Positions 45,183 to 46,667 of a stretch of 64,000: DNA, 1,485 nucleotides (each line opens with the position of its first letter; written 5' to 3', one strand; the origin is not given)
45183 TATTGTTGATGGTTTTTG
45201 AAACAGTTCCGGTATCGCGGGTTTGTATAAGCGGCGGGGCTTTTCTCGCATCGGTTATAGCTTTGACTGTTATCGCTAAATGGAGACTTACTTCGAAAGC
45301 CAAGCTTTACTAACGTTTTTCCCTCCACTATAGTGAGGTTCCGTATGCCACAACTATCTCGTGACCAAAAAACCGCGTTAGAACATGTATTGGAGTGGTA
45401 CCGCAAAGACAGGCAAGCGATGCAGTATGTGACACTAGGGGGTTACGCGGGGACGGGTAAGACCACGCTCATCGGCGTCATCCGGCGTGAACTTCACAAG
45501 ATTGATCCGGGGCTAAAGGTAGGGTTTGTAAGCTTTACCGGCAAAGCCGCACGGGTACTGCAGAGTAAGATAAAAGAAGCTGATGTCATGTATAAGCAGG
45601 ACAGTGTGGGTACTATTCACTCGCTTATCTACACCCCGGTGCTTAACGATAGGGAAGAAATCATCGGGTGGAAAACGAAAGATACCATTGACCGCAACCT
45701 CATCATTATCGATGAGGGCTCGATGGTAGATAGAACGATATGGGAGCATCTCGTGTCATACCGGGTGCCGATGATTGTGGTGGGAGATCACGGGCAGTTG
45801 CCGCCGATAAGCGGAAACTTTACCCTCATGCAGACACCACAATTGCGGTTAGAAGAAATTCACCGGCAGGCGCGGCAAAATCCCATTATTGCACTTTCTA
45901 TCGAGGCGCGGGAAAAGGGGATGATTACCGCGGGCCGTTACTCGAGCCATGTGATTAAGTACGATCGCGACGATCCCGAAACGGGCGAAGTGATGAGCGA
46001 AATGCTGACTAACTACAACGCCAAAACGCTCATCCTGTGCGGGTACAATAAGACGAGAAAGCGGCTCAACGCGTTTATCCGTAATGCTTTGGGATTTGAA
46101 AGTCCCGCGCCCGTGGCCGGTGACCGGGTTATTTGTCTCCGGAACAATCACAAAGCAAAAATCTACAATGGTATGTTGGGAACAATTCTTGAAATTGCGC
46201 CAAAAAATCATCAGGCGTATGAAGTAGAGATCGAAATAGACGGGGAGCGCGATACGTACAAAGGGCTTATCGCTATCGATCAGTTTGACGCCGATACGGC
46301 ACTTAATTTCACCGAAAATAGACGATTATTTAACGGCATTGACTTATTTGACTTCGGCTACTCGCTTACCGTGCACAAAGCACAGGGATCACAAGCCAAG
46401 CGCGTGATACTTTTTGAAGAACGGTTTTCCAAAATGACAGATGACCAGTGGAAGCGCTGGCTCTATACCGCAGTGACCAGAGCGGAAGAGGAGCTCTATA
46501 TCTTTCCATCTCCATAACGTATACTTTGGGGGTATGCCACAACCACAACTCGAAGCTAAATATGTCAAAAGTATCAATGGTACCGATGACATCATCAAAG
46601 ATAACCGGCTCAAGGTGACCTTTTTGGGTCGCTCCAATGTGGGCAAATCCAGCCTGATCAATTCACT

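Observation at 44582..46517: tRNA-Gln-adjacent module: small basic HTH-like ORF + 3-TM peptide + Dda-like helicase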

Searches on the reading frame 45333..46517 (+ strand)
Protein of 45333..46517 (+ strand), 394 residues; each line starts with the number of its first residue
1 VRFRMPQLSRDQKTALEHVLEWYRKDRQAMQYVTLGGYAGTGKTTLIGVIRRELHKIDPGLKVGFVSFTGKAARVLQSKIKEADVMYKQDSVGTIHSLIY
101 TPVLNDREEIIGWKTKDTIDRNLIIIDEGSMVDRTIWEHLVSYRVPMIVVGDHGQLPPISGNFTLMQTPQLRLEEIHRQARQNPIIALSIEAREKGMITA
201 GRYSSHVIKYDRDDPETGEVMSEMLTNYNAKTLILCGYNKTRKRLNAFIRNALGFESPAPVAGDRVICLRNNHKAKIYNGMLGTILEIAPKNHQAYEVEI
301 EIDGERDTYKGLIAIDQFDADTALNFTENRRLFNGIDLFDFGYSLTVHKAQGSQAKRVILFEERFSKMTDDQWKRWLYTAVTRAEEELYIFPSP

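Call 4: search_protein_families(library=pfam, proteins=[window:45333-46517:+], max_evalue=0.01)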
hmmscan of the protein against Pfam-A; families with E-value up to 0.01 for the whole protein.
window:45333-46517:+ (394 aa): 9 families
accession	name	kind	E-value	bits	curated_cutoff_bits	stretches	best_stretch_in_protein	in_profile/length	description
PF13604.12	AAA_30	-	1.4e-20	74.3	27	1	7-194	1-170/191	AAA domain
PF13245.12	AAA_19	-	3.5e-17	63.3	25.1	1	31-159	12-132/134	AAA domain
PF13538.12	UvrD_C_2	-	6.6e-15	55.1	27.4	1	342-390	2-51/52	UvrD-like helicase C-terminal domain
PF01443.25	Viral_helicase1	-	7e-09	36.3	21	1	325-391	166-227/228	Viral superfamily 1 RNA helicase core domain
PF18335.7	SH3_13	-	1.5e-06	28.3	41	1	262-295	28-60/65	ATP-dependent RecD-like DNA helicase SH3 domain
PF05970.20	PIF1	-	4.8e-06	26.8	25.9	1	7-140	1-122/223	PIF1-like helicase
PF00580.27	UvrD-helicase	-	0.00014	22.1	23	1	39-122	22-103/271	UvrD/REP helicase N-terminal domain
PF13191.12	AAA_16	-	0.00032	21.7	32.6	1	12-57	8-51/167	AAA ATPase domain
PF09848.15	SLFN-g3_helicase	-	0.0036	17.1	24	1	33-128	4-87/354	Schlafen group 3, DNA/RNA helicase domain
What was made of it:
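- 45345..46517 (+): SF1B Dda-like DNA helicase, 390 aa (the ORF opens at GTG 45333). It is a conserved backbone gene. Pfam AAA_30, AAA_19, UvrD_C_2 and a weak SH3_13 (call 4).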

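Call 5: search_protein_families(library=padloc, proteins=[window:45333-46517:+], max_evalue=0.01)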
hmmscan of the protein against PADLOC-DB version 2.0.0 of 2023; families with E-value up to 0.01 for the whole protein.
window:45333-46517:+ (394 aa): 34 families (the best 25 are shown)
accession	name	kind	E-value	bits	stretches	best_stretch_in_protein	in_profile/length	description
PDLC04476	PDC-M16A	-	6.9e-44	148.3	3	6-132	3-128/691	-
PDLC04475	PDC-M16A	-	3.5e-43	146.1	3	332-394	426-487/721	-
PDLC04472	PDC-M16A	-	1.5e-32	110.8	3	340-393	647-700/930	-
PDLC01734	typeIV_RecD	-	2.6e-28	96.8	1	7-389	339-713/763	RecD_0_IVD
PDLC05066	PDC-S68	-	1.2e-24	84.5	2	34-159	597-721/1202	-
PDLC05064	PDC-S68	-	2.3e-23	79.9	2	33-160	703-825/1273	-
PDLC05065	PDC-S68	-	1.7e-22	77.1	2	34-256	624-847/1221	-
PDLC04474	PDC-M16A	-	1.8e-17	61.1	2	339-392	646-702/917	-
PDLC01148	RecD_like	-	4.1e-16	56.4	2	34-160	332-446/719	RecD/Tra ATPase fused to N-terminal HHH domain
PDLC05035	PDC-S53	-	3.6e-15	53.1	2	263-394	728-868/900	-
PDLC00122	GajB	-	5.4e-12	43.4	2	39-104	25-88/502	UrvD helicase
PDLC00132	GajB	-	1.6e-07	28.4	1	38-119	24-104/625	UrvD helicase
PDLC04469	PDC-M16A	-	2.1e-06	24.2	1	325-389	616-679/892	-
PDLC00119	GajB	-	5.4e-06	23.6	0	344-390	487-541/565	UrvD helicase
PDLC04471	PDC-M16A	-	5.8e-06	23.4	1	309-390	389-469/687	-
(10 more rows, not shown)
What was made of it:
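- The helicase core matches PADLOC candidate-system models: PDC-M16A at 7e-44, type IV RecD and PDC-S68 (call 5).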

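Call 6: search_protein_families(library=ncbifam, proteins=[window:45333-46517:+], max_evalue=0.01)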
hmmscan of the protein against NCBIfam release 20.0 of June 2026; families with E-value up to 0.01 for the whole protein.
window:45333-46517:+ (394 aa): 7 families
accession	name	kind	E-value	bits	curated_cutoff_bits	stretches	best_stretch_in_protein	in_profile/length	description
TIGR01448.2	helicase_RecD2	equivalog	5.7e-37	127.2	500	1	31-390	332-686/713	SF1B family DNA helicase RecD2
TIGR01447.1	recD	equivalog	5.8e-25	87.9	310.15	2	37-160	170-305/597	exodeoxyribonuclease V subunit alpha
TIGR02768.1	TraA_Ti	equivalog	5.8e-20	71.2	590.45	1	7-391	359-714/751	Ti-type conjugative transfer relaxase TraA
NF010402.0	PRK13826.1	subfamily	1e-10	40.2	1317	1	4-391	378-736/1102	Dtr system oriT relaxase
NF010464.0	PRK13889.1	subfamily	3.4e-10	38.5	1015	2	7-78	346-408/992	conjugal transfer relaxase TraA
NF008127.0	PRK10875.1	equivalog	1.8e-08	33.4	671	2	340-391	541-590/619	exodeoxyribonuclease V subunit alpha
NF040671.1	PLuB_AAA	exception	0.0038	14.6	999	0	116-162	958-1004/1256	PLuB system helicase-like protein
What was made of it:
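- On RecD of RecBCD (TIGR01447): 87.9 bits against a cut-off of 310 (call 6).
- Closest known: RecD2. Different: It scores 127 bits against the curated cut-off of 500 (call 6), so it is not a RecD2 equivalog.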

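Call 7: search_protein_families(library=phrogs, proteins=[window:45333-46517:+], max_evalue=0.01)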
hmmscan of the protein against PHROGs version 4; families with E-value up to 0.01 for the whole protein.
window:45333-46517:+ (394 aa): 5 families
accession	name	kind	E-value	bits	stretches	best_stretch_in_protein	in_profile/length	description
phrog_325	-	DNA, RNA and nucleotide metabolism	9e-91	306.6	1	7-391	470-867/986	Dda-like helicase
phrog_4412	-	DNA, RNA and nucleotide metabolism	1.6e-37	130.3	2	33-213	348-523/743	exonuclease V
phrog_1967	-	DNA, RNA and nucleotide metabolism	9.4e-15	55.2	2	12-115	157-249/776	DNA helicase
phrog_25471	-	unknown function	6e-06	27.4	1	8-111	3-102/162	-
phrog_25411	-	unknown function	2.8e-05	24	0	123-160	356-393/627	-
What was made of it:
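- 45345..46517 (+): PHROG 325 at 9e-91 (call 7).
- Checked: The helicase is Dda/RecD-like SF1B: Pfam AAA_30, AAA_19 and UvrD_C_2; PHROG 325 'Dda-like helicase' at 9e-91 (calls 4, 7).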

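Call 11: find_related_loci(query=window:45333-46517:+, collection=genome_contigs, flank=6000)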
Query window:45333-46517:+ (394 aa) in genome_contigs; peptide patterns used: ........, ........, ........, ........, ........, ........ (x = any residue, [..] = any of these).
40 stretches matched a pattern; 7 encode a relative of the query (tblastn E <= 1e-3); 7 distinct loci.
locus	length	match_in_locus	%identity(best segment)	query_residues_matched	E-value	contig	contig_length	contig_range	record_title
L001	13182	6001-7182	92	1-394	0e+0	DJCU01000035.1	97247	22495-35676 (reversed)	MAG TPA_asm: Candidatus Gottesmanbacteria bacterium UBA5942 UBA5942_contig_407, whole genome shotgun sequence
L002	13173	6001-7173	77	4-394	0e+0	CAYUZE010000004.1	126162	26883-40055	MAG TPA_asm: uncultured Gammaproteobacteria bacterium isolate binchicken_co130_63 genome assembly, contig: NODE_274_leng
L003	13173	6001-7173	77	4-394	0e+0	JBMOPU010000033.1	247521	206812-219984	MAG: Patescibacteria group bacterium isolate Betzabe_MAG136 MAG136_36, whole genome shotgun sequence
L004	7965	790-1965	78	1-392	0e+0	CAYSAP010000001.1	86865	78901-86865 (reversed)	MAG TPA_asm: uncultured Gammaproteobacteria bacterium isolate SRP090828_co2_19 genome assembly, contig: NODE_104_length_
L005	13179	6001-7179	77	1-393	0e+0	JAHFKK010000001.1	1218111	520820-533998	MAG: Candidatus Gottesmanbacteria bacterium isolate nzgw408 NODE_1_length_1218112_cov_6.992134, whole genome shotgun seq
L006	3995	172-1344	73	3-393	0e+0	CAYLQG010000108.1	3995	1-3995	MAG TPA_asm: uncultured Gammaproteobacteria bacterium isolate binchicken_co54_478 genome assembly, contig: NODE_44835_le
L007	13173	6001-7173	71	3-393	0e+0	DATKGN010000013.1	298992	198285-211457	MAG TPA_asm: Patescibacteria group bacterium isolate SMAG_U14552 k141_122833, whole genome shotgun sequence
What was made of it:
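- Gottesmanbacteria / Patescibacteria (record titles, call 11).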

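Call 16: search_solved_structures(query=window:45333-46517:+, max_evalue=0.001, show_alignments=1)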
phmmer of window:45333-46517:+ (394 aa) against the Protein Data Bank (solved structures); distinct sequences matched with E-value up to 0.001: 6.
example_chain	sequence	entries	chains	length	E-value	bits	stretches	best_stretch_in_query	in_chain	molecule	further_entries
9kwf_B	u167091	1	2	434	9.5e-22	80.7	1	8-195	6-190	Putative deoxyribonuclease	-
3e1s_A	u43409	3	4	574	4.7e-14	55.3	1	31-187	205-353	Exodeoxyribonuclease V, subunit RecD | Exodeoxyribonuclease V, subunit RecD, putative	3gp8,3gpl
8jx6_A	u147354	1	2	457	2.4e-09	39.8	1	32-192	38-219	Deep-Sea Helicase 9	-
3upu_A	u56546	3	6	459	7.7e-07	31.6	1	7-172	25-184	ATP-dependent DNA helicase dda | Dda helicase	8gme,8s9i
1w36_D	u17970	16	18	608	0.00066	21.9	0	34-161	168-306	EXODEOXYRIBONUCLEASE V ALPHA CHAIN | RecBCD enzyme subunit RecD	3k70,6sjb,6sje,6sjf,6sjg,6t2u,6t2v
5ld2_D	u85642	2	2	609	0.00066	21.9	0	34-161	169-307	RecBCD enzyme subunit RecD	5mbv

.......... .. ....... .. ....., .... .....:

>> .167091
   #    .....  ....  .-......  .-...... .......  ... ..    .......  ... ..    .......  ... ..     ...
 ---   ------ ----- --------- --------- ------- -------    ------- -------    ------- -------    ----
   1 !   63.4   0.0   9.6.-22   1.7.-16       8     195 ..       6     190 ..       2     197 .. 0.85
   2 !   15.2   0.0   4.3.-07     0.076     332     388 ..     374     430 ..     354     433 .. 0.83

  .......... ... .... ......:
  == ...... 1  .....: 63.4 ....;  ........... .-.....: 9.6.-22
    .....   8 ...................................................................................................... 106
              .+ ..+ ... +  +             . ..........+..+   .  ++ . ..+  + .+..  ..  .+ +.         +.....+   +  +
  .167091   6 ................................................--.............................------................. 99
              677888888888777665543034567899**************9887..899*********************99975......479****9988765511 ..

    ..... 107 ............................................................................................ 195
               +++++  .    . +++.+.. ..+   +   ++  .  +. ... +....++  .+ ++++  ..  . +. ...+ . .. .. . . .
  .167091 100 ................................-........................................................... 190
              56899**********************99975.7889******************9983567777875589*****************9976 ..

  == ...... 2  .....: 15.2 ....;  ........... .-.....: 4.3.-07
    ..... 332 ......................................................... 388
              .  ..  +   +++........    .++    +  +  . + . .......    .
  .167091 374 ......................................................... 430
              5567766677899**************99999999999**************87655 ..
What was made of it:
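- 45345..46517 (+): PDB relatives are LfDda 9kwf at 1e-21, RecD2 3e1s and T4 Dda 3upu (call 16).
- On SF1B Dda-like helicases: PDB matches are LfDda at 1e-21 and T4 Dda at 8e-7 (call 16).
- Closest known: Phage T4 Dda and Dda-like SF1B helicases. Same: LfDda matches at E 1e-21 (call 16).
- Closest known: RecD2. Same: It shares the helicase core and the SH3-like insertion (calls 4, 6, 16).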

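Call 18: find_homologous_proteins(query=window:45333-46517:+, max_evalue=1e-10)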
Query window:45333-46517:+ (394 aa): 7901 proteins with E <= 1e-10 among 8000 candidates; the best 120 are listed.
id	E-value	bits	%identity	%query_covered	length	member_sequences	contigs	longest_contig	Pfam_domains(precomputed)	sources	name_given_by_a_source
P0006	1.4e-242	822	92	99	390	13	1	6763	PF13538.13,PF05970.21,PF01443.25,PF13604.13,PF13245.13,PF18335.8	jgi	-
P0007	5.6e-213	725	81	98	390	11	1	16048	PF13538.13,PF05970.21,PF01443.25,PF13604.13,PF13245.13,PF18335.8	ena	-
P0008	6.0e-213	725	80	99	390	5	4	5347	PF13538.13,PF05970.21,PF01443.25,PF13604.13,PF13245.13,PF18335.8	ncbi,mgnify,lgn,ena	ncbi:MAG: AAA family ATPase [Patescibacteria group bacterium]|mgnify:FL=1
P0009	2.2e-210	716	80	99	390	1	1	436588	PF13538.13,PF05970.21,PF01443.25,PF13604.13,PF13245.13,PF18335.8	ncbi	-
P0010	8.5e-209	711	79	99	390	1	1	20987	PF13538.13,PF05970.21,PF01443.25,PF13604.13,PF13245.13,PF18335.8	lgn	-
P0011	4.2e-208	709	78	99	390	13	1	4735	PF13538.13,PF05970.21,PF01443.25,PF13604.13,PF13245.13,PF18335.8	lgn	-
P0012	4.6e-208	709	81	99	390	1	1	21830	PF13538.13,PF05970.21,PF01443.25,PF13604.13,PF13245.13,PF18335.8,PF00580.28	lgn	-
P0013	2.2e-207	707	79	98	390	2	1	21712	PF13538.13,PF05970.21,PF01443.25,PF13604.13,PF13245.13,PF18335.8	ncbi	-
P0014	1.0e-206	704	77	99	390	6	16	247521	PF13538.13,PF05970.21,PF01443.25,PF13604.13,PF13245.13,PF18335.8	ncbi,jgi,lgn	ncbi:MAG: ATP-dependent DNA helicase [Patescibacteria group bacterium]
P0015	2.4e-206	703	78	98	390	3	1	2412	PF13538.13,PF05970.21,PF01443.25,PF13604.13,PF13245.13,PF18335.8,PF00580.28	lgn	-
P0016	2.7e-206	703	79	99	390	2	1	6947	PF13538.13,PF05970.21,PF01443.25,PF13604.13,PF13245.13,PF18335.8,PF00580.28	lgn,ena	-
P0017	8.1e-205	698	76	98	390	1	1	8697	PF13538.13,PF13086.13,PF05970.21,PF01443.25,PF13604.13,PF13245.13,PF18335.8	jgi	jgi:exodeoxyribonuclease-5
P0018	2.7e-204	696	78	99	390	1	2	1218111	PF13538.13,PF05970.21,PF01443.25,PF13604.13,PF13245.13,PF18335.8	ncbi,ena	-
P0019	9.7e-204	695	77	99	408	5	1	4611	PF13538.13,PF05970.21,PF01443.25,PF13604.13,PF13245.13,PF18335.8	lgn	-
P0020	1.0e-203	694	76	98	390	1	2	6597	PF13538.13,PF05970.21,PF01443.25,PF13604.13,PF13245.13,PF18335.8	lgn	-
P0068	8.9e-178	609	70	98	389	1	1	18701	PF13538.13,PF05970.21,PF01443.25,PF13604.13,PF13245.13,PF18335.8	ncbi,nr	ncbi:MAG: ATP-dependent RecD-like DNA helicase [bacterium]|nr:ATP-dependent RecD-like DNA helicase [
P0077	2.2e-176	604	69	98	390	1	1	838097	PF13538.13,PF05970.21,PF01443.25,PF13604.13,PF13245.13,PF18335.8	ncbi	-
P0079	5.1e-176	603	67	99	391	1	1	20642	PF13538.13,PF13086.13,PF05127.22,PF05970.21,PF01443.25,PF13604.13,PF13245.13,PF18335.8,PF09848.16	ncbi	-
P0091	3.9e-174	597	67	98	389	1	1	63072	PF13538.13,PF13086.13,PF05970.21,PF01443.25,PF13604.13,PF13245.13,PF18335.8,PF09848.16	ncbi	-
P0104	9.4e-173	593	66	98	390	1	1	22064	PF13538.13,PF05970.21,PF01443.25,PF13604.13,PF13245.13,PF18335.8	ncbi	ncbi:MAG: ATP-dependent RecD-like DNA helicase [Weeksellaceae bacterium]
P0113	5.6e-172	590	66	98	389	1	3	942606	PF13538.13,PF13086.13,PF05970.21,PF01443.25,PF13604.13,PF13245.13,PF18335.8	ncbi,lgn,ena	-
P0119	3.1e-171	588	66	98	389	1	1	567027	PF13538.13,PF13086.13,PF01443.25,PF13604.13,PF13245.13,PF18335.8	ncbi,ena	-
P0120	3.1e-171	588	66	97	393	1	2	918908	PF13538.13,PF05970.21,PF01443.25,PF13604.13,PF13245.13,PF18335.8,PF13401.13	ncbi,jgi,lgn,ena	ncbi:MAG: ATP-dependent RecD-like DNA helicase [Patescibacteria group bacterium]|jgi:exodeoxyribonuc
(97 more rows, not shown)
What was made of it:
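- The best 120 are at least 65% identical, and most are 386-393 aa with a few shorter or longer (call 18).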

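Call 20: find_encoding_contigs(protein=P0113, flank=4000, max_places=2)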
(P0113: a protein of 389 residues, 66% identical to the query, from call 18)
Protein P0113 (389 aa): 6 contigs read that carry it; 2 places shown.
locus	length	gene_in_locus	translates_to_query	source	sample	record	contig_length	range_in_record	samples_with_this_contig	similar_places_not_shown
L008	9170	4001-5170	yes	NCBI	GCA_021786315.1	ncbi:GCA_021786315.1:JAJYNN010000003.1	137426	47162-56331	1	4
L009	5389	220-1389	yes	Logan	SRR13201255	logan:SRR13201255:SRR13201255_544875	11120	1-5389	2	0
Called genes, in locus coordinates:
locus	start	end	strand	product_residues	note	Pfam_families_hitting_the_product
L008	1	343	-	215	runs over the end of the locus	PF27462:RecX_N, PF02631:RecX_HTH2, PF21981:RecX_HTH3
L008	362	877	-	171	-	-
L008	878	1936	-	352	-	PF00154:RecA_N, PF13481:AAA_25 (faint), PF06745:ATPase (weak), PF08423:Rad51, PF27531:MT3502_N (weak), PF21096:RecA_C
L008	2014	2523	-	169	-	PF00293:NUDIX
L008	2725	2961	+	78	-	-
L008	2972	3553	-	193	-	-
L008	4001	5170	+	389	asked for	PF05970:PIF1 (weak), PF13086:AAA_11 (faint), PF13604:AAA_30, PF13245:AAA_19, PF01443:Viral_helicase1 (faint), PF18335:SH3_13 (weak), PF13538:UvrD_C_2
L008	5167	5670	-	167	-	-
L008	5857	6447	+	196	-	-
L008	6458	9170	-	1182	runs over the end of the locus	PF13086:AAA_11, PF13245:AAA_19 (faint), PF13604:AAA_30 (faint), PF13086:AAA_11 (weak), PF13087:AAA_12, PF04480:DUF559 (faint), PF18741:MTES_1575, PF08373:RAP (weak)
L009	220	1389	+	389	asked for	PF05970:PIF1 (weak), PF13086:AAA_11 (faint), PF13604:AAA_30, PF13245:AAA_19, PF01443:Viral_helicase1 (faint), PF18335:SH3_13 (weak), PF13538:UvrD_C_2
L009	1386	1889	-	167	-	-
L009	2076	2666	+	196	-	-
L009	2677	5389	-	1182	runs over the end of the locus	PF13086:AAA_11, PF13245:AAA_19 (faint), PF13604:AAA_30 (faint), PF13086:AAA_11 (weak), PF13087:AAA_12, PF04480:DUF559 (faint), PF18741:MTES_1575, PF08373:RAP (weak)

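Call 21: find_encoding_contigs(protein=P0120, flank=4000, max_places=2)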
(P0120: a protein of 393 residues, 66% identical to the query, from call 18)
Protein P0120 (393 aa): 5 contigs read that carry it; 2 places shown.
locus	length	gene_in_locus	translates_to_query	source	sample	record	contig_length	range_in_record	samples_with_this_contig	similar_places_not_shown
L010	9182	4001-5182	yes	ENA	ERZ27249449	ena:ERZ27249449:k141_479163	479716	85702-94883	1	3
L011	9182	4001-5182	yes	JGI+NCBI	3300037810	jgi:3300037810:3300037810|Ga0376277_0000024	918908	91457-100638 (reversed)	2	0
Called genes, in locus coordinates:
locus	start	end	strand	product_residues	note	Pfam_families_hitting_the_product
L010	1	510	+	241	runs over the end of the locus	PF00106:adh_short, PF01370:Epimerase, PF08659:KR, PF13561:adh_short_C2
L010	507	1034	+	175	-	PF00293:NUDIX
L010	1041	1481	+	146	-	PF00293:NUDIX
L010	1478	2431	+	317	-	PF13641:Glyco_tranf_2_3 (weak), PF00535:Glycos_transf_2, PF10111:Glyco_tranf_2_2 (weak)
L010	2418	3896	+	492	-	PF09852:DUF2079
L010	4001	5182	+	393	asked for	PF05970:PIF1 (weak), PF13604:AAA_30, PF13245:AAA_19, PF01443:Viral_helicase1 (faint), PF13401:AAA_22 (weak), PF18335:SH3_13 (weak), PF13538:UvrD_C_2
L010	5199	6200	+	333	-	PF04055:Radical_SAM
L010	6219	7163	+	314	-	PF01370:Epimerase, PF02719:Polysacc_synt_2 (faint), PF04321:RmlD_sub_bind, PF16363:GDP_Man_Dehyd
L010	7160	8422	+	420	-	PF00155:Aminotran_1_2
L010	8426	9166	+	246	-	PF02424:ApbE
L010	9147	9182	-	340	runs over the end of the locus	PF00512:HisKA, PF02518:HATPase_c, PF13589:HATPase_c_3 (weak)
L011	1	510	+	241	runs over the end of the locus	PF00106:adh_short, PF01370:Epimerase, PF08659:KR, PF13561:adh_short_C2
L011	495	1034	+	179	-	PF00293:NUDIX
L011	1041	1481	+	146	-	PF00293:NUDIX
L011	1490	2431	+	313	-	PF00535:Glycos_transf_2, PF10111:Glyco_tranf_2_2 (weak), PF13641:Glyco_tranf_2_3 (weak)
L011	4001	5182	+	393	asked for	PF05970:PIF1 (weak), PF13604:AAA_30, PF13245:AAA_19, PF01443:Viral_helicase1 (faint), PF13401:AAA_22 (weak), PF18335:SH3_13 (weak), PF13538:UvrD_C_2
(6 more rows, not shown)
